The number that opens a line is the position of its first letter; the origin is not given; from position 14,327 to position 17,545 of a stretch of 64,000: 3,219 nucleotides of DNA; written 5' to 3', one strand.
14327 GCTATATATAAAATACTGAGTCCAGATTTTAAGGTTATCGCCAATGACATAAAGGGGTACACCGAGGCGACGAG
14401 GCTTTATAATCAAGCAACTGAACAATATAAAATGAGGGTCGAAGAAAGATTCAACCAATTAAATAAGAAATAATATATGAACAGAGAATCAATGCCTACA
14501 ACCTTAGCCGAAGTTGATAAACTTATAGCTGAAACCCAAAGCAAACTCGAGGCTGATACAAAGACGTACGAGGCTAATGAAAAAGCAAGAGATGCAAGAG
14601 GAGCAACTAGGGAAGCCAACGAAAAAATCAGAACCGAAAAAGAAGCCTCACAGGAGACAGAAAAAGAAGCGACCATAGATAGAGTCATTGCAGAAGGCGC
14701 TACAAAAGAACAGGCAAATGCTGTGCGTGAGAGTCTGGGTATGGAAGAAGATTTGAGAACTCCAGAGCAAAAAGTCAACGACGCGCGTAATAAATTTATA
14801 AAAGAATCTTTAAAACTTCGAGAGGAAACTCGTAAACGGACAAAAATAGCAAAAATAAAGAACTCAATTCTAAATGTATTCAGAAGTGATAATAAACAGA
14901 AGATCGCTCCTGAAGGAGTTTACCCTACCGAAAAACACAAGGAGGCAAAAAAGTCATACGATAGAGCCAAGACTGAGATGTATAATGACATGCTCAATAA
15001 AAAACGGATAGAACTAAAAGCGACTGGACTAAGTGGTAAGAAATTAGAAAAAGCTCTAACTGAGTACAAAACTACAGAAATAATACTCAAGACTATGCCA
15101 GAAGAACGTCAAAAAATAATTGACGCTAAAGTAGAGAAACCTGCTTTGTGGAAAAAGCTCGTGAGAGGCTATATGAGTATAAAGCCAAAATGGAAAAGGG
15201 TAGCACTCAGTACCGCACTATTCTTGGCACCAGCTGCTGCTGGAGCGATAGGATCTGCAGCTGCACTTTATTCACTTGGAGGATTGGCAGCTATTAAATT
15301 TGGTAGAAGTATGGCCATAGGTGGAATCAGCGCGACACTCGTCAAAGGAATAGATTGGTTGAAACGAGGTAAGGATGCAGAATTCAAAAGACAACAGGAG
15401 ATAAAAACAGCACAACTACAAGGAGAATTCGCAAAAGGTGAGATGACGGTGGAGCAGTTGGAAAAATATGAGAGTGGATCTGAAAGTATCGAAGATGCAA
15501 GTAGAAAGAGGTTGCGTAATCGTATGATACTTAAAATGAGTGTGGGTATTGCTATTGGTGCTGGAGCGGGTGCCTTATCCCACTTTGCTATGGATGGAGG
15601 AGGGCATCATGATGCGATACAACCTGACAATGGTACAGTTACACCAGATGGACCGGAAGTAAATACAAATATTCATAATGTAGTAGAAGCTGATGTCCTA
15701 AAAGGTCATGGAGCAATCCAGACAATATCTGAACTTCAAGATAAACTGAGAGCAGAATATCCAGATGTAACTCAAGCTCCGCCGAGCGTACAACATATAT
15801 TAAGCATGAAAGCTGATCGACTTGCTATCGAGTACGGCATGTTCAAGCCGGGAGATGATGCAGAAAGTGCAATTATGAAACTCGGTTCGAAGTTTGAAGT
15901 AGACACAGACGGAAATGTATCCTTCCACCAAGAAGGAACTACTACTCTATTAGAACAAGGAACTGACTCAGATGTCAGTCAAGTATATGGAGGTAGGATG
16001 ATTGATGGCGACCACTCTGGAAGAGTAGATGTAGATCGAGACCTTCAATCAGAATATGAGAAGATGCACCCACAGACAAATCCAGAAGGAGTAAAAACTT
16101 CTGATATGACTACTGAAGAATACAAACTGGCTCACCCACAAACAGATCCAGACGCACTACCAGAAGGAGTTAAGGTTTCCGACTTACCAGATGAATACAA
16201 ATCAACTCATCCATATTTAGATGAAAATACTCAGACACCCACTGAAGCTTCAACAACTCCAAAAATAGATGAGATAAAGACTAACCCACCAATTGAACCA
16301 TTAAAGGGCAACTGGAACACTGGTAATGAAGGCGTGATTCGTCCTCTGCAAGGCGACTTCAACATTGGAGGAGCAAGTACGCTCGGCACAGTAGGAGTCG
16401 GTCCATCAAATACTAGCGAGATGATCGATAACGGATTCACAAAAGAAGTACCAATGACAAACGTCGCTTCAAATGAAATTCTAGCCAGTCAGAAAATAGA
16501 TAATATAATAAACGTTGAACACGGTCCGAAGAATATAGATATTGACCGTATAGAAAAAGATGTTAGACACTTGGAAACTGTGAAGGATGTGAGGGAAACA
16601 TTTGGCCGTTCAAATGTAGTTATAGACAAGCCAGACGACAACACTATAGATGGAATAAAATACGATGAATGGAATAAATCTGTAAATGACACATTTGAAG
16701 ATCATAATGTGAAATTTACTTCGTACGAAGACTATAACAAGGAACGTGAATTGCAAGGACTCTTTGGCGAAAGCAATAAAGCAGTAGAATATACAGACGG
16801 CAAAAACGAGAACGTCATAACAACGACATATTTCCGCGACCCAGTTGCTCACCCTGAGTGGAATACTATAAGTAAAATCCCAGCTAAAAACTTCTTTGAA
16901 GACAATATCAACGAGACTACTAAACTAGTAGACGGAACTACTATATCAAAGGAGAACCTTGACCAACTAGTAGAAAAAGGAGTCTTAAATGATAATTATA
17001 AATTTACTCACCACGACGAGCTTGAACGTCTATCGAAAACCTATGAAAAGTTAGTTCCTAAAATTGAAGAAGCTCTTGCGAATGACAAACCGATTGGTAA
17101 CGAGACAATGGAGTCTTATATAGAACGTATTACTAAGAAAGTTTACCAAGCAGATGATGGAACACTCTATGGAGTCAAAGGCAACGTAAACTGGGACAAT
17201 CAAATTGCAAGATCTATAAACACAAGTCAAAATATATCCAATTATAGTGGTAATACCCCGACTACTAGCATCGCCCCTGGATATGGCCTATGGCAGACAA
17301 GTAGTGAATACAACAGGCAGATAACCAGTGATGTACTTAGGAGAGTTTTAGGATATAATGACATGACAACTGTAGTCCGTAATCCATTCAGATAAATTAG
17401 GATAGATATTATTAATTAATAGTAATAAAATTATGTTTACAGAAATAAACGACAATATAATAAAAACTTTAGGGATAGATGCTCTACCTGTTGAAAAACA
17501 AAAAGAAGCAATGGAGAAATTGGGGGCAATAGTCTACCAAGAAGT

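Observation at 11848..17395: Operon of two giant, extremely charged hypothetical proteins (≈860 and 972 aa) behind a textbook promoter, followed by a small DUF5663-type protein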

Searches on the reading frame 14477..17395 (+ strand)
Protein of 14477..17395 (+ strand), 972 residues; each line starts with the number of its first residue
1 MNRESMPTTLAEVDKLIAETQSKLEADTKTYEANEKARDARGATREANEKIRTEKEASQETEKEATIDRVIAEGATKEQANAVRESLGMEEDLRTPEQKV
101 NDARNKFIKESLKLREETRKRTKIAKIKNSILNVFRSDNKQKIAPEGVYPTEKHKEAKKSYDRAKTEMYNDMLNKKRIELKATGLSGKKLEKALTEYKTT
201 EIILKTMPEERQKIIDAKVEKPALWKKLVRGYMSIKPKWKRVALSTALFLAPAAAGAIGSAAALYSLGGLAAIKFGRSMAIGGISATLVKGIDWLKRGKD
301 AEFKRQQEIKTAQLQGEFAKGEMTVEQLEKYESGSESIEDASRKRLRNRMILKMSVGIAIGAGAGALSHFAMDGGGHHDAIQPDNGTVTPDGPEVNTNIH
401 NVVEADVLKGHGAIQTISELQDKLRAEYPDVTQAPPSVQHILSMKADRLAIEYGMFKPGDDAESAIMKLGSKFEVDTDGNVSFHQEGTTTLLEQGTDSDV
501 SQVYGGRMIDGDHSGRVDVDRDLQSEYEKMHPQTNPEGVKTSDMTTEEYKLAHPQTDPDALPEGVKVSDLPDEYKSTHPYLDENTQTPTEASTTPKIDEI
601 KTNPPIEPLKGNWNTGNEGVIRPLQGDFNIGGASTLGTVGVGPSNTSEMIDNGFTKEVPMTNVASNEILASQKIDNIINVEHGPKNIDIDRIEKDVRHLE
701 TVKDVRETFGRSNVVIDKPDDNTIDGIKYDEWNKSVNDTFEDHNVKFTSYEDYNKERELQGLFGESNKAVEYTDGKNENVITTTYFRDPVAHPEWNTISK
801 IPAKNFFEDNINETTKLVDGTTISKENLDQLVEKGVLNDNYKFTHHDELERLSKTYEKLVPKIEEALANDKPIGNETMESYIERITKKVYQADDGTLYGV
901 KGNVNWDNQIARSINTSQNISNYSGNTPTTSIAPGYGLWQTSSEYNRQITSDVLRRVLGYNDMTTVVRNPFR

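Call 5: search_protein_families(library=pfam, proteins=[window:14477-17395:+], max_evalue=1)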
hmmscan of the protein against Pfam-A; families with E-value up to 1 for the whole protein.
window:14477-17395:+ (972 aa): 0 families

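Call 6: search_protein_families(library=ncbifam, proteins=[window:14477-17395:+], max_evalue=1)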
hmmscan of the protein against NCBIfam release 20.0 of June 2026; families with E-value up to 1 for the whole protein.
window:14477-17395:+ (972 aa): 0 families

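Call 7: search_protein_families(library=phrogs, proteins=[window:14477-17395:+], max_evalue=1)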
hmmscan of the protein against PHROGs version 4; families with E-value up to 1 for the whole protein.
window:14477-17395:+ (972 aa): 0 families

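Call 9: find_homologous_proteins(query=window:14477-17395:+)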
Query window:14477-17395:+ (972 aa): 16 proteins with E <= 0.001 among 8000 candidates.
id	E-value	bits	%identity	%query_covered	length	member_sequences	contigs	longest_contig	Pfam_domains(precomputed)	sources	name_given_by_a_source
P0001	9.5e-168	578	38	97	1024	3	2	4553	-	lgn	-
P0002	3.9e-155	537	37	89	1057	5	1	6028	-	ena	-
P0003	2.5e-141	491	40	85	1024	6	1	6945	-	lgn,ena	-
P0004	2.0e-138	481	42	56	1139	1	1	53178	-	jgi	-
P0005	1.7e-105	372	39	51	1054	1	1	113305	-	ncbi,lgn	-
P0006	2.1e-94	336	41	45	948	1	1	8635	-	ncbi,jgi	ncbi:MAG: hypothetical protein WC241_04570 [Candidatus Paceibacterota bacterium]|jgi:hypothetical pr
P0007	1.5e-90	323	39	51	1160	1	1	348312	-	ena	-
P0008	3.5e-90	322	40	46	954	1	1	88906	-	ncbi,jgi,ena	ncbi:MAG: hypothetical protein WCW54_01720 [Candidatus Paceibacterota bacterium]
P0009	1.8e-88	316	38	55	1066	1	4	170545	-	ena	-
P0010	5.4e-87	311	44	43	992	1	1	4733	-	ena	-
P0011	2.7e-86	309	47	29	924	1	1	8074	-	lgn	-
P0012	1.8e-85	306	38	55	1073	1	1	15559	-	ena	-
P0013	1.9e-80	290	38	53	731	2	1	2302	-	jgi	-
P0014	3.9e-75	272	36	61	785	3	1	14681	-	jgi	-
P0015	2.0e-74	270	48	33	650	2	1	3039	-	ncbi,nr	ncbi:MAG: hypothetical protein NTV03_00730, partial [Candidatus Nomurabacteria bacterium]|nr:hypothe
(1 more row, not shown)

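Call 13: find_encoding_contigs(protein=P0005, flank=8000, max_places=2)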
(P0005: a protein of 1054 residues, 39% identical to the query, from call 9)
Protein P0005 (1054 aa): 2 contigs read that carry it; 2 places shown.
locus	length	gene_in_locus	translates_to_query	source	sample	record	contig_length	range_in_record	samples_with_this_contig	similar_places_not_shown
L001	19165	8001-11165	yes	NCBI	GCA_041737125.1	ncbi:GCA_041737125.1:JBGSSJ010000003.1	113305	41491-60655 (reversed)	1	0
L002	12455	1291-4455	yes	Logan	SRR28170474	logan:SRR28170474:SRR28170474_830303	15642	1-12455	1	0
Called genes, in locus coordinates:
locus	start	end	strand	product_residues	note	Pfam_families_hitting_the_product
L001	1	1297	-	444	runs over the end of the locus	PF01476:LysM, PF01551:Peptidase_M23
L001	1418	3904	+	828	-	-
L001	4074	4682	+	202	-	-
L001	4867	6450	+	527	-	-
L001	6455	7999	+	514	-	-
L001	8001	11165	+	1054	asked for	-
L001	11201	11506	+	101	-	PF18908:DUF5663 (weak)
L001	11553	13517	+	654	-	PF00580:UvrD-helicase, PF13245:AAA_19, PF13604:AAA_30 (faint), PF01443:Viral_helicase1 (faint), PF13087:AAA_12 (faint), PF13361:UvrD_C, PF13538:UvrD_C_2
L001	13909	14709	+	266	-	PF00398:RrnaAD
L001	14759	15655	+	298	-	-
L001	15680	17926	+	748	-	-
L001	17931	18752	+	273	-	-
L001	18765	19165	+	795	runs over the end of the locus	-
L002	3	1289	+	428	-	?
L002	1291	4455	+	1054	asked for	-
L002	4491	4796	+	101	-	PF18908:DUF5663 (weak)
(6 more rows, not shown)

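Call 14: find_encoding_contigs(protein=P0007, flank=8000, max_places=2)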
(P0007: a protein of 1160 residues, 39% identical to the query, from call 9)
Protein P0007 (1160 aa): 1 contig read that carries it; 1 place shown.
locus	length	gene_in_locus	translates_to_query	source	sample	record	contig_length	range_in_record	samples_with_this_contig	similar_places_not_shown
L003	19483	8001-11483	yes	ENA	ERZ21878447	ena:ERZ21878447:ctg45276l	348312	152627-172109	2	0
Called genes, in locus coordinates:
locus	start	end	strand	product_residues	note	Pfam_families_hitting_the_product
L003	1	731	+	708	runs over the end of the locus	PF01138:RNase_PH, PF07650:KH_2 (weak), PF00013:KH_1, PF00575:S1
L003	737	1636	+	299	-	-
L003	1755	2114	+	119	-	PF01258:zf-dskA_traR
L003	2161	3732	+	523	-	PF13541:ChlI, PF01078:Mg_chelatase, PF07728:AAA_5 (faint), PF00493:MCM (weak), PF13335:Mg_chelatase_C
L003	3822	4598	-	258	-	PF01978:TrmB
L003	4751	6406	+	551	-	-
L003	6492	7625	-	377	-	PF23462:LysM3_NFP (faint), PF01476:LysM, PF23473:LysM3_LYK4_5 (faint), PF23577:LysM_RLK (faint), PF01476:LysM, PF01551:Peptidase_M23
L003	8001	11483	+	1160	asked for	-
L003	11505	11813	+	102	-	PF18908:DUF5663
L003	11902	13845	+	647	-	PF00580:UvrD-helicase, PF13245:AAA_19, PF13604:AAA_30 (faint), PF01443:Viral_helicase1 (faint), PF13361:UvrD_C, PF13538:UvrD_C_2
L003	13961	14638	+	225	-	PF01797:Y1_Tnp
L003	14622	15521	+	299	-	PF00398:RrnaAD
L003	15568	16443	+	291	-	-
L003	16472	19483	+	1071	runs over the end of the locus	-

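Call 15: find_encoding_contigs(protein=P0004, flank=8000, max_places=2)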
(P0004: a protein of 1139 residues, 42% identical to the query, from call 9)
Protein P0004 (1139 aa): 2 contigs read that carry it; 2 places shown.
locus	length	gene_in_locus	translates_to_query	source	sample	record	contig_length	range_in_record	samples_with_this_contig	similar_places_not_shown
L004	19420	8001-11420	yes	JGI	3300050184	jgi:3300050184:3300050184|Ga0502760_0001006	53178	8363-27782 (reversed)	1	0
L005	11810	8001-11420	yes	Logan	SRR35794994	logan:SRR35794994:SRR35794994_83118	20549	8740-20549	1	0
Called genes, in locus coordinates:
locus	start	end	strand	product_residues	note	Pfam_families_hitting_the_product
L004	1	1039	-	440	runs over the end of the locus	PF01476:LysM, PF23473:LysM3_LYK4_5 (faint), PF01476:LysM, PF01551:Peptidase_M23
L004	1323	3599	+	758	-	-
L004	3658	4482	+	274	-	PF01183:Glyco_hydro_25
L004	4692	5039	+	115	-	-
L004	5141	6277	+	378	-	-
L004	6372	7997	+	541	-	-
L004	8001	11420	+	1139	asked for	-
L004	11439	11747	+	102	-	PF18908:DUF5663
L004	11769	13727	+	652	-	PF00580:UvrD-helicase, PF13245:AAA_19, PF13604:AAA_30 (faint), PF01443:Viral_helicase1 (faint), PF13087:AAA_12 (faint), PF13361:UvrD_C, PF13538:UvrD_C_2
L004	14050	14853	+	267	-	PF00398:RrnaAD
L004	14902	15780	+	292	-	-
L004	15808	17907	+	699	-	-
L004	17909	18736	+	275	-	-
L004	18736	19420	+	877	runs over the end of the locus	-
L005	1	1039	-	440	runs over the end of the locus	PF01476:LysM, PF23473:LysM3_LYK4_5 (faint), PF01476:LysM, PF01551:Peptidase_M23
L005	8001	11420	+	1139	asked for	-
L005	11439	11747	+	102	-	PF18908:DUF5663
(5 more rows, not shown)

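Call 18: search_solved_structures(query=A1, max_evalue=1)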
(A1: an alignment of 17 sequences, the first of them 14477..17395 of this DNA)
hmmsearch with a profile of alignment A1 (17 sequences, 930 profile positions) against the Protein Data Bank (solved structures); distinct sequences matched with E-value up to 1: 7.
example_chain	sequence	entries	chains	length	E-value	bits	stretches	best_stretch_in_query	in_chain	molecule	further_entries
9ivk_A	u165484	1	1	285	0.025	16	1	49-213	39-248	HBC599 membrane protein binder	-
5uen_A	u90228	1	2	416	0.14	13.6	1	91-196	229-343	Adenosine receptor A1,Soluble cytochrome b562,Adenosine receptor A1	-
9j05_A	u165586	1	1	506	0.36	12.2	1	59-181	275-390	P2Y purinoceptor 14,Soluble cytochrome b562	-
6rz4_A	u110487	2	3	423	0.57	11.6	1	66-185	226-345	Cysteinyl leukotriene receptor 1,Soluble cytochrome b562,Cysteinyl leukotriene receptor 1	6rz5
2k32_A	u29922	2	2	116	0.61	11.5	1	350-410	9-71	A | AcrA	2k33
7c6a_A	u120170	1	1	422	0.81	11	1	75-180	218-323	Type-2 angiotensin II receptor,Soluble cytochrome b562,Type-2 angiotensin II receptor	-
5xjm_A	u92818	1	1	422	0.81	11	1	75-180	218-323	Type-2 angiotensin II receptor,Soluble cytochrome b562,Type-2 angiotensin II receptor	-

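Call 19: search_protein_families(library=pfam, alignment_id=A1, max_evalue=0.1)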
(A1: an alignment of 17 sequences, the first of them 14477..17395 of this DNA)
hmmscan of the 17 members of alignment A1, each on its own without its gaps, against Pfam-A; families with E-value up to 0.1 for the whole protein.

A. member 1, window:14477-17395:+ (972 aa): 0 families

B. families by the number of members that match (of 17 scanned): 8 families
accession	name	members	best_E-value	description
PF09851.14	SHOCT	2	0.016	Short C-terminal domain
PF11154.13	DUF2934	1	0.0013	Protein of unknown function (DUF2934)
PF03461.20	TRCF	1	0.0099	TRCF domain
PF18786.7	Importin_rep_2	1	0.032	Importin 13 repeat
PF16675.10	FOXO_KIX_bdg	1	0.035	KIX-binding domain of forkhead box O, CR2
PF10732.14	DUF2524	1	0.06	Protein of unknown function (DUF2524)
PF02186.21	TFIIE_beta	1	0.063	TFIIE beta subunit core domain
PF19808.4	DUF6291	1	0.064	Family of unknown function (DUF6291)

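Call 26: find_encoding_contigs(protein=P0009, flank=9000, max_places=1)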
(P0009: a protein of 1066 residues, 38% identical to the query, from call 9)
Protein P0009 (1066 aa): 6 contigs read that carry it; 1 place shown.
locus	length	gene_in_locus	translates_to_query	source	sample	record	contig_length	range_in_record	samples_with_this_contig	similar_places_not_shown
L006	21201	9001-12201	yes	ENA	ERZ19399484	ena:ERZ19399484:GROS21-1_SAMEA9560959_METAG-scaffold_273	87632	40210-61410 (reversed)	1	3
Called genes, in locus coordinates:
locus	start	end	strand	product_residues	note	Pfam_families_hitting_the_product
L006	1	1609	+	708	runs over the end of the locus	PF01138:RNase_PH, PF03725:RNase_PH_C (faint), PF01138:RNase_PH, PF07650:KH_2 (weak), PF00013:KH_1, PF00575:S1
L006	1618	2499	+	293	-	-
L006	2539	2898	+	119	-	PF01258:zf-dskA_traR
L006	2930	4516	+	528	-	PF13541:ChlI, PF01078:Mg_chelatase, PF07728:AAA_5 (faint), PF00493:MCM (weak), PF13335:Mg_chelatase_C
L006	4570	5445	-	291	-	PF23473:LysM3_LYK4_5 (faint), PF01476:LysM, PF01551:Peptidase_M23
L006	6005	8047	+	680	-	PF03734:YkuD (faint)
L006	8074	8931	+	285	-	-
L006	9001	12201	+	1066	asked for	-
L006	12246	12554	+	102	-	PF18908:DUF5663 (weak)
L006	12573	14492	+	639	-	PF00580:UvrD-helicase, PF13245:AAA_19, PF13604:AAA_30 (faint), PF01443:Viral_helicase1 (faint), PF13361:UvrD_C, PF13538:UvrD_C_2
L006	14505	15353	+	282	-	PF00398:RrnaAD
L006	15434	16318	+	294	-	-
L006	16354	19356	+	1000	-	-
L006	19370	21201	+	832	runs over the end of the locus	-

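Call 27: find_encoding_contigs(protein=P0008, flank=9000, max_places=1)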
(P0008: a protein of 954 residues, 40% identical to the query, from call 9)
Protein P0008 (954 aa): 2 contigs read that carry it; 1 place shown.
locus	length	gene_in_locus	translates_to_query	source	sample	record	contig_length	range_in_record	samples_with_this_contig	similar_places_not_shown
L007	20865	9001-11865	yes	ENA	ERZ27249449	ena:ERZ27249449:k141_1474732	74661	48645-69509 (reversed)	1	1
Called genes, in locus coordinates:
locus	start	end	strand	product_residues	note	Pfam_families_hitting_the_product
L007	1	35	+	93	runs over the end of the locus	PF04221:RelB (weak)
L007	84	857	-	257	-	PF01978:TrmB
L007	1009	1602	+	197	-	-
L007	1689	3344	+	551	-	-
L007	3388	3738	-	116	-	-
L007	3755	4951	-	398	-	PF01476:LysM, PF23473:LysM3_LYK4_5 (faint), PF01476:LysM, PF01551:Peptidase_M23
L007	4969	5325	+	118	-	-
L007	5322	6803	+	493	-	-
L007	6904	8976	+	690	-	PF03734:YkuD (weak)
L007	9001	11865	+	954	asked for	-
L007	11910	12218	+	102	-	PF18908:DUF5663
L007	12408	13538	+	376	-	PF13173:AAA_14, PF13635:DUF4143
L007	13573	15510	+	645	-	PF00580:UvrD-helicase, PF13245:AAA_19, PF13604:AAA_30 (faint), PF01443:Viral_helicase1 (faint), PF13361:UvrD_C, PF13538:UvrD_C_2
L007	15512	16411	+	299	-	PF00398:RrnaAD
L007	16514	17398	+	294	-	-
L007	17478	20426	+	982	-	-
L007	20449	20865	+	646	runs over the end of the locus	-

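Call 76: search_protein_families(library=pfam, proteins=[L004:5141-6277:+, L006:6005-8047:+, L007:6904-8976:+, L006:8074-8931:+, L007:5322-6803:+, L004:3658-4482:+, L001:4074-4682:+], max_evalue=0.01)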
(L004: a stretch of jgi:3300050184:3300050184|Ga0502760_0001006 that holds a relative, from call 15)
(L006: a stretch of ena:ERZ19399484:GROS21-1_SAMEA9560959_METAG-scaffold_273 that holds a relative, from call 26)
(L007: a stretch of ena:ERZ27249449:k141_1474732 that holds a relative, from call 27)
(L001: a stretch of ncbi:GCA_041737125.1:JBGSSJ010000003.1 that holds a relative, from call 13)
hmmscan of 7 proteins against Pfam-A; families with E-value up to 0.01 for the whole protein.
L004:5141-6277:+ (378 aa): 2 families
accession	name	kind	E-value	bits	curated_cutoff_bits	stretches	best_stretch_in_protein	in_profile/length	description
PF03734.19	YkuD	-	0.0017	19.4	23.4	1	164-288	3-130/146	L,D-transpeptidase catalytic domain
PF20506.3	DUF6732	-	0.0037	17.5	27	1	83-119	33-68/72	Family of unknown function (DUF6732)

L006:6005-8047:+ (680 aa): 1 family
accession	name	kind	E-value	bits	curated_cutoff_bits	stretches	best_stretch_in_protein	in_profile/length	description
PF03734.19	YkuD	-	9.9e-09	36.4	23.4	1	338-438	15-146/146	L,D-transpeptidase catalytic domain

L007:6904-8976:+ (690 aa): 1 family
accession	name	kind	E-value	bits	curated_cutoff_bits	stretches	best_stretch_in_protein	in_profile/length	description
PF03734.19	YkuD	-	8.5e-07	30.1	23.4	1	283-447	1-146/146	L,D-transpeptidase catalytic domain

L006:8074-8931:+ (285 aa): 0 families

L007:5322-6803:+ (493 aa): 0 families

L004:3658-4482:+ (274 aa): 1 family
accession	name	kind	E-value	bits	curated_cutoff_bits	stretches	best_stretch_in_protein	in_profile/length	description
PF01183.26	Glyco_hydro_25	-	1.6e-36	126.8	27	1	77-254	1-180/180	Glycosyl hydrolases family 25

L001:4074-4682:+ (202 aa): 2 families
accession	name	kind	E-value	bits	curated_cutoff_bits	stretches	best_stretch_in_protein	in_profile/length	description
PF09787.14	Golgin_A5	-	0.00053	20.1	31.7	1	31-108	62-139/305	Golgin subfamily A member 5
PF07889.17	DUF1664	-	0.0095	16.4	34.6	0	33-111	37-115/124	Protein of unknown function (DUF1664)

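Call 93: search_protein_families(library=padloc, proteins=[window:14477-17395:+], max_evalue=0.1)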
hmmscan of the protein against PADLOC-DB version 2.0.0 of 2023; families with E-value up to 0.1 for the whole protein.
window:14477-17395:+ (972 aa): 0 families
